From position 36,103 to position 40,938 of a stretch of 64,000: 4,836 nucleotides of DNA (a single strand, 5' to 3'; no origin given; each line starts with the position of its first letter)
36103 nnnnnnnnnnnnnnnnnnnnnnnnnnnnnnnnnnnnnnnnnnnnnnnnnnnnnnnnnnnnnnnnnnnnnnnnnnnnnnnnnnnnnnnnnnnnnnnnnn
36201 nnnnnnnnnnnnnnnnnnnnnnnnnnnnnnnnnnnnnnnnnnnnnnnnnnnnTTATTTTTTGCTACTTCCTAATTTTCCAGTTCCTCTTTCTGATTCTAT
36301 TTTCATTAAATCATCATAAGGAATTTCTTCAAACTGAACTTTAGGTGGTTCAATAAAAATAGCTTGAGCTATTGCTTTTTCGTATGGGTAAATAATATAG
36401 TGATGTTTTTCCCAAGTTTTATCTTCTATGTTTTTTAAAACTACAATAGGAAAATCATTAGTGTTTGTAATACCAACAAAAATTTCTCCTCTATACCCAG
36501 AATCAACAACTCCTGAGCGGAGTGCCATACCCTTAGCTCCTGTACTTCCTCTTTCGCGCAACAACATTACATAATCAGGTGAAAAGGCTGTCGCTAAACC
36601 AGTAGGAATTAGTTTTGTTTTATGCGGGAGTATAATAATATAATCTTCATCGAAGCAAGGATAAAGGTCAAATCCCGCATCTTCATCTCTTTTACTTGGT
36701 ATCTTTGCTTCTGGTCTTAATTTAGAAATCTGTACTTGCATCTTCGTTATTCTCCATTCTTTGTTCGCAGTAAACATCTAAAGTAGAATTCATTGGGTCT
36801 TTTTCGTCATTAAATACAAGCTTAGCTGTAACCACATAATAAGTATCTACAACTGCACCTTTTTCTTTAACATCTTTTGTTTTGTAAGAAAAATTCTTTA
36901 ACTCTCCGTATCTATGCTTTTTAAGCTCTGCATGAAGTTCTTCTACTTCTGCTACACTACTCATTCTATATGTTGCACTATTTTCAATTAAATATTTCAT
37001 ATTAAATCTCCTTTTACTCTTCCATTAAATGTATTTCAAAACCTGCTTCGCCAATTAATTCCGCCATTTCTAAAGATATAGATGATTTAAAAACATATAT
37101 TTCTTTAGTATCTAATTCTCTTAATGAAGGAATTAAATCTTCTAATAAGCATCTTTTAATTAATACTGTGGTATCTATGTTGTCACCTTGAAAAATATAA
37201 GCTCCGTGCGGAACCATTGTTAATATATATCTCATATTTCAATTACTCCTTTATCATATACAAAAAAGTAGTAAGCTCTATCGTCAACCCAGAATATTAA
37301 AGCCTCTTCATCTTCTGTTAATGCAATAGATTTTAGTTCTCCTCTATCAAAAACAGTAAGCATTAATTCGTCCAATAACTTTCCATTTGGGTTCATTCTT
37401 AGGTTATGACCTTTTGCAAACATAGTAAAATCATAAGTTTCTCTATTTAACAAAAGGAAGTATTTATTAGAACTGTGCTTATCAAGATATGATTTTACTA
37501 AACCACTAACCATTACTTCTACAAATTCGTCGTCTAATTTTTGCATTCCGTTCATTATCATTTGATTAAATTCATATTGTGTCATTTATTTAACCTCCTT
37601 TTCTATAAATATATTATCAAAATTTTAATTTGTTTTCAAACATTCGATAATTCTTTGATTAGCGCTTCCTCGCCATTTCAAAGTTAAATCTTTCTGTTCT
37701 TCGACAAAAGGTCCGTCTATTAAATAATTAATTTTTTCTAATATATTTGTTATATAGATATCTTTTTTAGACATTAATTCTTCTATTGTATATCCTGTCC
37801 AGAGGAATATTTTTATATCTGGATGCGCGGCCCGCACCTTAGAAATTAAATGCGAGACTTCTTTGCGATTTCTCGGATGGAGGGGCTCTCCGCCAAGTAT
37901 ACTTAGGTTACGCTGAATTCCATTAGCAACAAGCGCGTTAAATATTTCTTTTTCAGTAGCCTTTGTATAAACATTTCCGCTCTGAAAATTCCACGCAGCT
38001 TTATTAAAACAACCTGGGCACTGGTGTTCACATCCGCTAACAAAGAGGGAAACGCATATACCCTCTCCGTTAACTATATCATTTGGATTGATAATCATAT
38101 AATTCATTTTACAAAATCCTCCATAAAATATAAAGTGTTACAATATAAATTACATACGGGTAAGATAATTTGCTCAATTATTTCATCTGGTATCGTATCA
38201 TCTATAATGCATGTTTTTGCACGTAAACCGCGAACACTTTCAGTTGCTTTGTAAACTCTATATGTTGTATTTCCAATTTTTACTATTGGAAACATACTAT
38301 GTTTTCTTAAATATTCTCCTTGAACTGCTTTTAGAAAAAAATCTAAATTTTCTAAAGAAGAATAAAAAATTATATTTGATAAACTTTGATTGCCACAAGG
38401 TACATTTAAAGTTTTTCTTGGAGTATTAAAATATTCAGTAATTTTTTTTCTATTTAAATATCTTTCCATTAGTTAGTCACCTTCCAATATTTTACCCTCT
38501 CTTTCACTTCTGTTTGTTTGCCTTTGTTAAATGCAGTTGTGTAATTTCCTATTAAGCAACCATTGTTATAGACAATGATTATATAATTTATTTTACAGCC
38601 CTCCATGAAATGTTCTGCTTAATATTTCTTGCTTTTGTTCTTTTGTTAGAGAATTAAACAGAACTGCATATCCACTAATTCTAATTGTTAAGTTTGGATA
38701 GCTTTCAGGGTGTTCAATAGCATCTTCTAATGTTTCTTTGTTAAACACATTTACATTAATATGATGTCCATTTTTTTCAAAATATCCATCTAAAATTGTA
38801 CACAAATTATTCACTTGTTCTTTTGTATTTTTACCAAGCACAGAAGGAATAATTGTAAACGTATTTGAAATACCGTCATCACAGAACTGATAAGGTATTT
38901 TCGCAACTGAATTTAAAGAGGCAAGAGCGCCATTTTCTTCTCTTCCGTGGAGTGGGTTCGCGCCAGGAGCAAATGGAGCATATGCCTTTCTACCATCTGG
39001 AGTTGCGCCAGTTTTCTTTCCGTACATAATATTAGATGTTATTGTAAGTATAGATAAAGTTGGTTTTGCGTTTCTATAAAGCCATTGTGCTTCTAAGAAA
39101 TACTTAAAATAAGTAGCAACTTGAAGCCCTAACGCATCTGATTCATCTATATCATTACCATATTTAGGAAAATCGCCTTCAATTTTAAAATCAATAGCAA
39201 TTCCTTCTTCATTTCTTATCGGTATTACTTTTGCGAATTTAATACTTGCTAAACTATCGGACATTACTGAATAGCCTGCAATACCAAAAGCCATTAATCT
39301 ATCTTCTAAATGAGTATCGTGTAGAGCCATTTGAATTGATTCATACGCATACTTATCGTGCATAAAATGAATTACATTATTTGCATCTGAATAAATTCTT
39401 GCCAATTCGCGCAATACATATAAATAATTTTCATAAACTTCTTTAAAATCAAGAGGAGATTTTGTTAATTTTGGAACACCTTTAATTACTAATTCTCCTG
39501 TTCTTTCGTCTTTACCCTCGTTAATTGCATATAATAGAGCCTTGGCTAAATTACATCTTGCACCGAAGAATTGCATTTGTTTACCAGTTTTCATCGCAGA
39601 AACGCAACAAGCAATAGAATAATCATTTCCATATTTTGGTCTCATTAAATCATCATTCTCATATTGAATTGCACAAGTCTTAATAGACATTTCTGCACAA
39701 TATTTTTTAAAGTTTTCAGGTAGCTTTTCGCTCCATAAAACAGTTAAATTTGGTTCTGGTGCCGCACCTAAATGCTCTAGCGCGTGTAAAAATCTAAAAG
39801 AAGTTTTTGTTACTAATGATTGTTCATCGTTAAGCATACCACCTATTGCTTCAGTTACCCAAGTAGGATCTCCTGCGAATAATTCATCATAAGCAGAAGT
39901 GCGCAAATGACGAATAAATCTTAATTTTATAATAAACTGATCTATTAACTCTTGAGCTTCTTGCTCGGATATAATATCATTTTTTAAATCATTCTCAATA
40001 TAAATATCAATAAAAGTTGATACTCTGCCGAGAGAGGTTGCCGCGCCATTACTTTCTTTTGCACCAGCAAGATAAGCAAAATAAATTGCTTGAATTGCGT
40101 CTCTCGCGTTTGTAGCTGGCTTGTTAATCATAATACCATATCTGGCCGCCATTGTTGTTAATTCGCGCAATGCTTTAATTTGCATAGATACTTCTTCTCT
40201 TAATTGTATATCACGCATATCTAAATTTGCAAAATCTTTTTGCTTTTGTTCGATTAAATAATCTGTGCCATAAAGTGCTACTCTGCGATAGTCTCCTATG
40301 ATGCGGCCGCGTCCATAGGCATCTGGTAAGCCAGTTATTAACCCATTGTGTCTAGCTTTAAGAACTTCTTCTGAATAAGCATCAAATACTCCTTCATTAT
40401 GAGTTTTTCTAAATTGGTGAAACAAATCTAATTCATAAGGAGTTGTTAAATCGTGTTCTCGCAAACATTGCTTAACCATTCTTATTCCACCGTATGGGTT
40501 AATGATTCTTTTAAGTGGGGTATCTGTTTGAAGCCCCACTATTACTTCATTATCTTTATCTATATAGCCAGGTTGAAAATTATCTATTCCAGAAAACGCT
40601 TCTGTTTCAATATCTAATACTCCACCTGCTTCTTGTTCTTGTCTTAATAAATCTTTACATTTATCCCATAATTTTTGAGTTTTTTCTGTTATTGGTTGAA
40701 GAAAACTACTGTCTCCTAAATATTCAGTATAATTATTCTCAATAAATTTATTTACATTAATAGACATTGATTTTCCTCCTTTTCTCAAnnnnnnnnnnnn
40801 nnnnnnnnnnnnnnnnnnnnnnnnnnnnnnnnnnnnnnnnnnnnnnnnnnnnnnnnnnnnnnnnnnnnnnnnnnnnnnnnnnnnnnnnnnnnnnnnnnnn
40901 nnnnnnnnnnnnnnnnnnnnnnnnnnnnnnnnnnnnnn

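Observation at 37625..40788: PFL without PflA: only a 160-aa NrdG-type activase is present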

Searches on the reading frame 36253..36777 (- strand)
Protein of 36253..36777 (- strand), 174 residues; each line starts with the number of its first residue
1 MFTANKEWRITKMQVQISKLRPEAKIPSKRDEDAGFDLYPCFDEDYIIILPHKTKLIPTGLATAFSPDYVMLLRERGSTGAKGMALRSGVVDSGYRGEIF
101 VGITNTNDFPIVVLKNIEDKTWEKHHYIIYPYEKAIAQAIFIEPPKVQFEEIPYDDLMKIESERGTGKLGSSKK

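Call 72: search_protein_families(library=pfam, proteins=[window:36253-36777:-], max_evalue=0.001)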
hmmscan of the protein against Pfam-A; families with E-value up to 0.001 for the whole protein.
window:36253-36777:- (174 aa): 2 families
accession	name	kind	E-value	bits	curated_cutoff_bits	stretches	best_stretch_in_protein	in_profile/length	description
PF00692.24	dUTPase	-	3.3e-11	43.5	22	1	26-114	6-91/129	dUTPase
PF22769.1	DCD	-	2.2e-06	28.3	27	1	42-115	66-141/153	dCTP deaminase-like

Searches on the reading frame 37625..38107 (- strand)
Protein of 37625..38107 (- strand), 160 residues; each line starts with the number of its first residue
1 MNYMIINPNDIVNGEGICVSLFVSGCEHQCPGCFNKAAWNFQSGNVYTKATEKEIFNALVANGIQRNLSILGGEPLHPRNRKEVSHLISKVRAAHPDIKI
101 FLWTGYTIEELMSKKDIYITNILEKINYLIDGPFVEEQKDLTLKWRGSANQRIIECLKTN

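Call 3: search_protein_families(library=pfam, proteins=[window:37625-38107:-], max_evalue=0.01)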
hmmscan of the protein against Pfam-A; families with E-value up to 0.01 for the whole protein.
window:37625-38107:- (160 aa): 2 families
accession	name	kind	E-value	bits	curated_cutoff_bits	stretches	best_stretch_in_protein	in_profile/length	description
PF13353.11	Fer4_12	-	1.8e-45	155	22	1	12-154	1-137/137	4Fe-4S single cluster domain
PF04055.27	Radical_SAM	-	1.7e-06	28.8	29.5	1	22-108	3-88/166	Radical SAM superfamily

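Call 9: find_encoding_contigs(protein=window:37625-38107:-, flank=10000, max_places=10)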
Protein window:37625-38107:- (160 aa): no gene with exactly this product is on record in the collection.

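Call 38: search_protein_families(library=ncbifam, proteins=[window:37625-38107:-], max_evalue=0.001)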
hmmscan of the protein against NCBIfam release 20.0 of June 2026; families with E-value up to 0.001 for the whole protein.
window:37625-38107:- (160 aa): 7 families
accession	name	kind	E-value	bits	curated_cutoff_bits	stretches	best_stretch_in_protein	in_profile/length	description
TIGR02491.1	NrdG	equivalog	1.2e-52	177.9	126.1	1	2-155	1-152/154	anaerobic ribonucleoside-triphosphate reductase activating protein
NF008335.0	PRK11121.1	equivalog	1.6e-47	161.1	199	1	1-154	1-151/154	anaerobic ribonucleoside-triphosphate reductase-activating protein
TIGR02826.1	RNR_activ_nrdG3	equivalog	1.7e-14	53.9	151.7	1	17-156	16-138/148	anaerobic ribonucleoside-triphosphate reductase activating protein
TIGR03365.1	Bsubt_queE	equivalog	3.5e-05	23.4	206.1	0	13-92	14-97/238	7-carboxy-7-deazaguanine synthase QueE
TIGR02495.1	NrdG2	equivalog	9.4e-05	21.8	131.15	1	19-99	19-94/193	anaerobic ribonucleoside-triphosphate reductase activating protein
TIGR02493.1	PFLA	equivalog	9.5e-05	21.9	231.75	1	11-77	10-78/235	pyruvate formate-lyase-activating protein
NF008356.0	PRK11145.1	equivalog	0.00093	18.5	375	0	11-46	15-50/246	pyruvate formate lyase 1-activating protein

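Call 75: search_protein_families(library=phrogs, proteins=[window:37625-38107:-], max_evalue=0.01)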
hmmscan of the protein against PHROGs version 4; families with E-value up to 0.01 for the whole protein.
window:37625-38107:- (160 aa): 3 families
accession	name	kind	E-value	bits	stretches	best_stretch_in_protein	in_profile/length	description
phrog_626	-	DNA, RNA and nucleotide metabolism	2.8e-54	184.1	1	1-156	1-153/164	anaerobic ribonucleotide reductase small subunit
phrog_2076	-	moron, auxiliary metabolic gene and host takeover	6.6e-07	30.1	1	14-80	30-101/247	QueE-like radical SAM domain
phrog_20267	-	DNA, RNA and nucleotide metabolism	8.8e-05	23.2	1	102-153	1-45/61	anaerobic ribonucleoside reductase small subunit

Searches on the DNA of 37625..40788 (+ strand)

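Call 4: search_dna_similar(query=window:37625-40788:+, collection=phages, mode=near, max_rows=30)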
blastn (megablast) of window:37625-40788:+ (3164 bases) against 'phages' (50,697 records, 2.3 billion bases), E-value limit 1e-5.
Records with a match: 3; places in all: 3; records where one place covers at least 80% of the query: 0.
Best place of each record, by identity: 80-90% 1; 60-80% 2.
By first word of the organism name: Staphylococcus 2; Bacteriophage 1.
By host as written in the record: Staphylococcus aureus 2; - 1.
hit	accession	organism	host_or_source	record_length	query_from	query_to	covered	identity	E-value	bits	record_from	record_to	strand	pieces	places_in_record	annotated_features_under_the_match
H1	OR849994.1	Staphylococcus phage SA 1298 Kay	Staphylococcus aureus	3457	1880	2272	12%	74.1%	7e-35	156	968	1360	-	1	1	record has no annotation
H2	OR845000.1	Staphylococcus phage SA 1306 Kay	Staphylococcus aureus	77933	1880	2263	12%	74.2%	7e-35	156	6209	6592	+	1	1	record has no annotation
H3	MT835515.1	Bacteriophage sp.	human fecal samples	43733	1690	1754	2%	89.2%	1e-12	82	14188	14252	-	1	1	record has no annotation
